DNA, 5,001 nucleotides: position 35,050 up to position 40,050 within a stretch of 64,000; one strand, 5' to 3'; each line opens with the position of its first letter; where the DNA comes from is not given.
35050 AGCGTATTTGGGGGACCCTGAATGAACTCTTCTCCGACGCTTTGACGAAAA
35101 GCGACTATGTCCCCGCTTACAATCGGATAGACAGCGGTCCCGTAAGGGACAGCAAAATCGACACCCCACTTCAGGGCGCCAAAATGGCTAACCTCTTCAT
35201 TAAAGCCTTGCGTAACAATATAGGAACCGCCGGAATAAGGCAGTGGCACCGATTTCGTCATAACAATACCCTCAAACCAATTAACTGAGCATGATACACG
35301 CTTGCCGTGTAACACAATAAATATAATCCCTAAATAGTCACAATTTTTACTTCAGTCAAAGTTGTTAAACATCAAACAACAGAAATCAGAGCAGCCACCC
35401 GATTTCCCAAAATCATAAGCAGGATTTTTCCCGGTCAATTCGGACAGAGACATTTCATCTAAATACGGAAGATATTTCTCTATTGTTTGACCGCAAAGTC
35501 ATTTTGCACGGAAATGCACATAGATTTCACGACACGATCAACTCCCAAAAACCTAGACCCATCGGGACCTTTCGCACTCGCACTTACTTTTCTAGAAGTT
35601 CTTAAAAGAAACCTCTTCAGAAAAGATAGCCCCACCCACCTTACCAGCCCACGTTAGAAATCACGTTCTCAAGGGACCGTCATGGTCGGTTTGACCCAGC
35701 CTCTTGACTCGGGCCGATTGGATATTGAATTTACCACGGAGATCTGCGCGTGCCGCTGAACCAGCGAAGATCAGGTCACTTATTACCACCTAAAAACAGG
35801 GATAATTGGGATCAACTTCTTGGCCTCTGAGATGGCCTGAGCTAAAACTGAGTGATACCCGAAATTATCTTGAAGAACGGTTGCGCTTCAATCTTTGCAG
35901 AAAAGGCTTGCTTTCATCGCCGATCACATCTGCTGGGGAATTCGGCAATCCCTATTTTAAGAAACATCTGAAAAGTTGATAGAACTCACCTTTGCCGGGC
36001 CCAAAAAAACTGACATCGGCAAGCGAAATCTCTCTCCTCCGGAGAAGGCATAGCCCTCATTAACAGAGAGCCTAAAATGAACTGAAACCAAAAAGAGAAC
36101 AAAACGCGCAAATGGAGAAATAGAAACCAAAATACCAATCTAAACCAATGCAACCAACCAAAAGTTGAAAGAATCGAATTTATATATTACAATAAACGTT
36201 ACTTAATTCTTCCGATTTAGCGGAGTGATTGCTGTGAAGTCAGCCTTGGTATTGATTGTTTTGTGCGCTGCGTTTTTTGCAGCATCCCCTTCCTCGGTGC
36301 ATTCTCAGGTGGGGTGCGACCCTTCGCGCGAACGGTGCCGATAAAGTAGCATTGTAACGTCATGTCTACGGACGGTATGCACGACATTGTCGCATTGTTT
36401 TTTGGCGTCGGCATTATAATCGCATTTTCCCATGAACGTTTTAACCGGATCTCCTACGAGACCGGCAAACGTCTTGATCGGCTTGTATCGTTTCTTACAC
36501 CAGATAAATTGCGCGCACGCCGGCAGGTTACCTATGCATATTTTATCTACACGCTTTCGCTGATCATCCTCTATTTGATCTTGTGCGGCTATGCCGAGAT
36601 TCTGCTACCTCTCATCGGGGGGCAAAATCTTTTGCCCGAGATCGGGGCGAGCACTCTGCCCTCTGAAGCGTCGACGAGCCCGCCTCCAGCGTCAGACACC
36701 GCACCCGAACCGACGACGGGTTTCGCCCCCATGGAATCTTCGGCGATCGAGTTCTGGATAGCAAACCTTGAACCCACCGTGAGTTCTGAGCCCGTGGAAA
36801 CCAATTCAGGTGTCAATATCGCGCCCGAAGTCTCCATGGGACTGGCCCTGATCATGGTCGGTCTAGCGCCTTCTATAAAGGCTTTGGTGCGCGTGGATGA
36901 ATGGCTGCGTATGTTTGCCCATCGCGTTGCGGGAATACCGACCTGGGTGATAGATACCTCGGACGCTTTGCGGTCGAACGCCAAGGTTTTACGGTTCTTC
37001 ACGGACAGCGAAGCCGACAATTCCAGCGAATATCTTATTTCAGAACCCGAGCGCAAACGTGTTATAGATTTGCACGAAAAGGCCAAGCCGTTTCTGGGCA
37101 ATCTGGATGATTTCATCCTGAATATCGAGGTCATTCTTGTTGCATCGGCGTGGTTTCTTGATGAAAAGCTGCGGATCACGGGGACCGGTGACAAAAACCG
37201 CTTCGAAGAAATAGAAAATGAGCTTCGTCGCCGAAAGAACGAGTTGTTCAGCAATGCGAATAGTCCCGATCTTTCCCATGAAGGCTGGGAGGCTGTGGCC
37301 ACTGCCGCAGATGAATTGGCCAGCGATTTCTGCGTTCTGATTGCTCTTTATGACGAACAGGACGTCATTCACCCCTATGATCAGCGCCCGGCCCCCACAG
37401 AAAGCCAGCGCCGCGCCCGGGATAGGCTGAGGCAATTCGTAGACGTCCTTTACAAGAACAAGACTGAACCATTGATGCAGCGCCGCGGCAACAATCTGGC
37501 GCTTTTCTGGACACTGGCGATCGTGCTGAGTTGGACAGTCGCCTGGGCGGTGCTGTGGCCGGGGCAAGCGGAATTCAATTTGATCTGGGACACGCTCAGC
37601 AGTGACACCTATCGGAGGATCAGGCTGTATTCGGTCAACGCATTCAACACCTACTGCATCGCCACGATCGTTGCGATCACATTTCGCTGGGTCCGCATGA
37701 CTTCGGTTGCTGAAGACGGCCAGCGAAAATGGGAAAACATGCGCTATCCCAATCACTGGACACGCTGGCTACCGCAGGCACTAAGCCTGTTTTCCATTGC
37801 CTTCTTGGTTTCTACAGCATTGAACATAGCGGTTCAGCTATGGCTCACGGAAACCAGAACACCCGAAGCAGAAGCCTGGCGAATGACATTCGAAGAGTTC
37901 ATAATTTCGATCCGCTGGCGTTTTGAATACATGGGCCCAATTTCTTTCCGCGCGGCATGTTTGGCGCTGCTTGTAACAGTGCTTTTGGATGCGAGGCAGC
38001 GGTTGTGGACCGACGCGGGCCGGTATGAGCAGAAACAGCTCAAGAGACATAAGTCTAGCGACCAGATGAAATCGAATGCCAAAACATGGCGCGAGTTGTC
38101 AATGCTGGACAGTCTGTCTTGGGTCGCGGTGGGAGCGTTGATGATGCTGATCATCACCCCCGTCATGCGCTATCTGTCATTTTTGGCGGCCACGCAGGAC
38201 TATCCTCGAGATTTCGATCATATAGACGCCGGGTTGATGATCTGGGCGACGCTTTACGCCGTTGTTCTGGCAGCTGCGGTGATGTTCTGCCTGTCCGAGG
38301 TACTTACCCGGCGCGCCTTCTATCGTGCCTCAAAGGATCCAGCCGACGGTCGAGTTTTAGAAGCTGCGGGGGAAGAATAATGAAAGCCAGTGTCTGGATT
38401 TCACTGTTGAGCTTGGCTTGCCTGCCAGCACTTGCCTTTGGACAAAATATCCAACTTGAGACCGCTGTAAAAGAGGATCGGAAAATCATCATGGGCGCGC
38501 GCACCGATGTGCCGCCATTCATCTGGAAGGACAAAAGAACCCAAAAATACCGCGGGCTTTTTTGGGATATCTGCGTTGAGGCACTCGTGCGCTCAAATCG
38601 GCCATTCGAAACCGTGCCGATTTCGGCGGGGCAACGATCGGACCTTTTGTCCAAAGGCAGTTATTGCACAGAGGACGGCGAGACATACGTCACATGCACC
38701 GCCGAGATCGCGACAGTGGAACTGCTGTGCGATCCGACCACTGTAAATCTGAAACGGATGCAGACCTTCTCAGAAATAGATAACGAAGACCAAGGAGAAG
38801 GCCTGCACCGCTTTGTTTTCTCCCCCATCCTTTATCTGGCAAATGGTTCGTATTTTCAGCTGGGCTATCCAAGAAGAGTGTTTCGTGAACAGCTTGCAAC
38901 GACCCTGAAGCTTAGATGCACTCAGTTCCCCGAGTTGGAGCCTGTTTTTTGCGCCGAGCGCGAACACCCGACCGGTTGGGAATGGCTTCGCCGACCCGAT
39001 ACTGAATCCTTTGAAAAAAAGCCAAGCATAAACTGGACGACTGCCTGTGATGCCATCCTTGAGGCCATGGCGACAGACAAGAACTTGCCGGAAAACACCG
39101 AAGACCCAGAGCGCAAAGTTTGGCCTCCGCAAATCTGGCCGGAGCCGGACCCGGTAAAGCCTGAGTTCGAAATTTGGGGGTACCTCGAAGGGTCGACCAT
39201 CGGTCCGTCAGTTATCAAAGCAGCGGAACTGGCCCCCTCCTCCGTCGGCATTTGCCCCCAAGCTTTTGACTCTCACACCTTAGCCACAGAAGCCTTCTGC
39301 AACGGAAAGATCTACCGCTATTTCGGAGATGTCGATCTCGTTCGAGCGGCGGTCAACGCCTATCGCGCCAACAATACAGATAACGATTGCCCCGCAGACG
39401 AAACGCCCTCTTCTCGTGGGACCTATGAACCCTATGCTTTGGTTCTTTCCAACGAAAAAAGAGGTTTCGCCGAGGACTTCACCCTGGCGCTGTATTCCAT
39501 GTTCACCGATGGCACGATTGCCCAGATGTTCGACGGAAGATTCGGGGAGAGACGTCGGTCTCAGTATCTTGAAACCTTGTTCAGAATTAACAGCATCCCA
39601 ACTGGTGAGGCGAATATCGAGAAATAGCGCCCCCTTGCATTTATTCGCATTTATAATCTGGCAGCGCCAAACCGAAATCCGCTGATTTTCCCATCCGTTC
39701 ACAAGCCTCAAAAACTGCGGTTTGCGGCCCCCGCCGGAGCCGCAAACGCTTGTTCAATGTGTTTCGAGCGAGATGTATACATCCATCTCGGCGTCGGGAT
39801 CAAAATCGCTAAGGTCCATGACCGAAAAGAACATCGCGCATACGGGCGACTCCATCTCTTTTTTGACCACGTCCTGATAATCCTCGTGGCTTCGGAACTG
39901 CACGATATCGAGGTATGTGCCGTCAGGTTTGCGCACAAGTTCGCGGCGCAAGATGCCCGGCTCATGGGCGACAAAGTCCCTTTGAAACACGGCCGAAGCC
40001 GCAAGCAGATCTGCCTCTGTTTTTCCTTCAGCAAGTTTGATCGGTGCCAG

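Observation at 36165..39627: Candidate undescribed three-gene module: consensus-like promoter, secreted two-Cys mini-peptide, orphan 672-aa polytopic membrane protein, orphan Cys-rich SBP3-like protein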

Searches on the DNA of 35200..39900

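Call 90: search_rna_families(source=window, start=35200, end=39900, threshold=evalue, max_evalue=1)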
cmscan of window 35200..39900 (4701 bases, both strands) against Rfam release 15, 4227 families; matches with E-value up to 1: 1.
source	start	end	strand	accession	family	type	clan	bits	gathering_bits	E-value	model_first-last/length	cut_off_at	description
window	38456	38564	+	RF01673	PhrS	Gene; sRNA;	-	20.7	37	0.041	1-212/212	no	PhrS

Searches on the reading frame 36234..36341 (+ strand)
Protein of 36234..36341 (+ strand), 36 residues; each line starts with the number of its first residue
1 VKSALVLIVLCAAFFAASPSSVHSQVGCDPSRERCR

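Call 4: search_protein_families(library=pfam, proteins=[window:36234-36341:+], max_evalue=1)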
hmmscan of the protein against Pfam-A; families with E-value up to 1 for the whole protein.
window:36234-36341:+ (36 aa): 0 families

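Call 5: search_protein_families(library=ncbifam, proteins=[window:36234-36341:+], max_evalue=1)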
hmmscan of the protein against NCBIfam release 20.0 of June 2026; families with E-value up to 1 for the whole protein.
window:36234-36341:+ (36 aa): 1 family
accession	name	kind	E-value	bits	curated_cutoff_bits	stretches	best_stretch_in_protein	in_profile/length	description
TIGR04200.2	targ_of_XrtJ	subfamily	0.014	15.2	40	1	3-31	2-28/57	PExPT-CTERM protein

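Call 30: search_protein_families(library=padloc, proteins=[window:36234-36341:+], max_evalue=1)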
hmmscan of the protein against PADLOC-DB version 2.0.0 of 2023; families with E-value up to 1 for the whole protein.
window:36234-36341:+ (36 aa): 0 families

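Call 98: search_protein_families(library=phrogs, proteins=[window:36234-36341:+], max_evalue=0.001)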
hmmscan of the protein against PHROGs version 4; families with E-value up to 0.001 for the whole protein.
window:36234-36341:+ (36 aa): 0 families
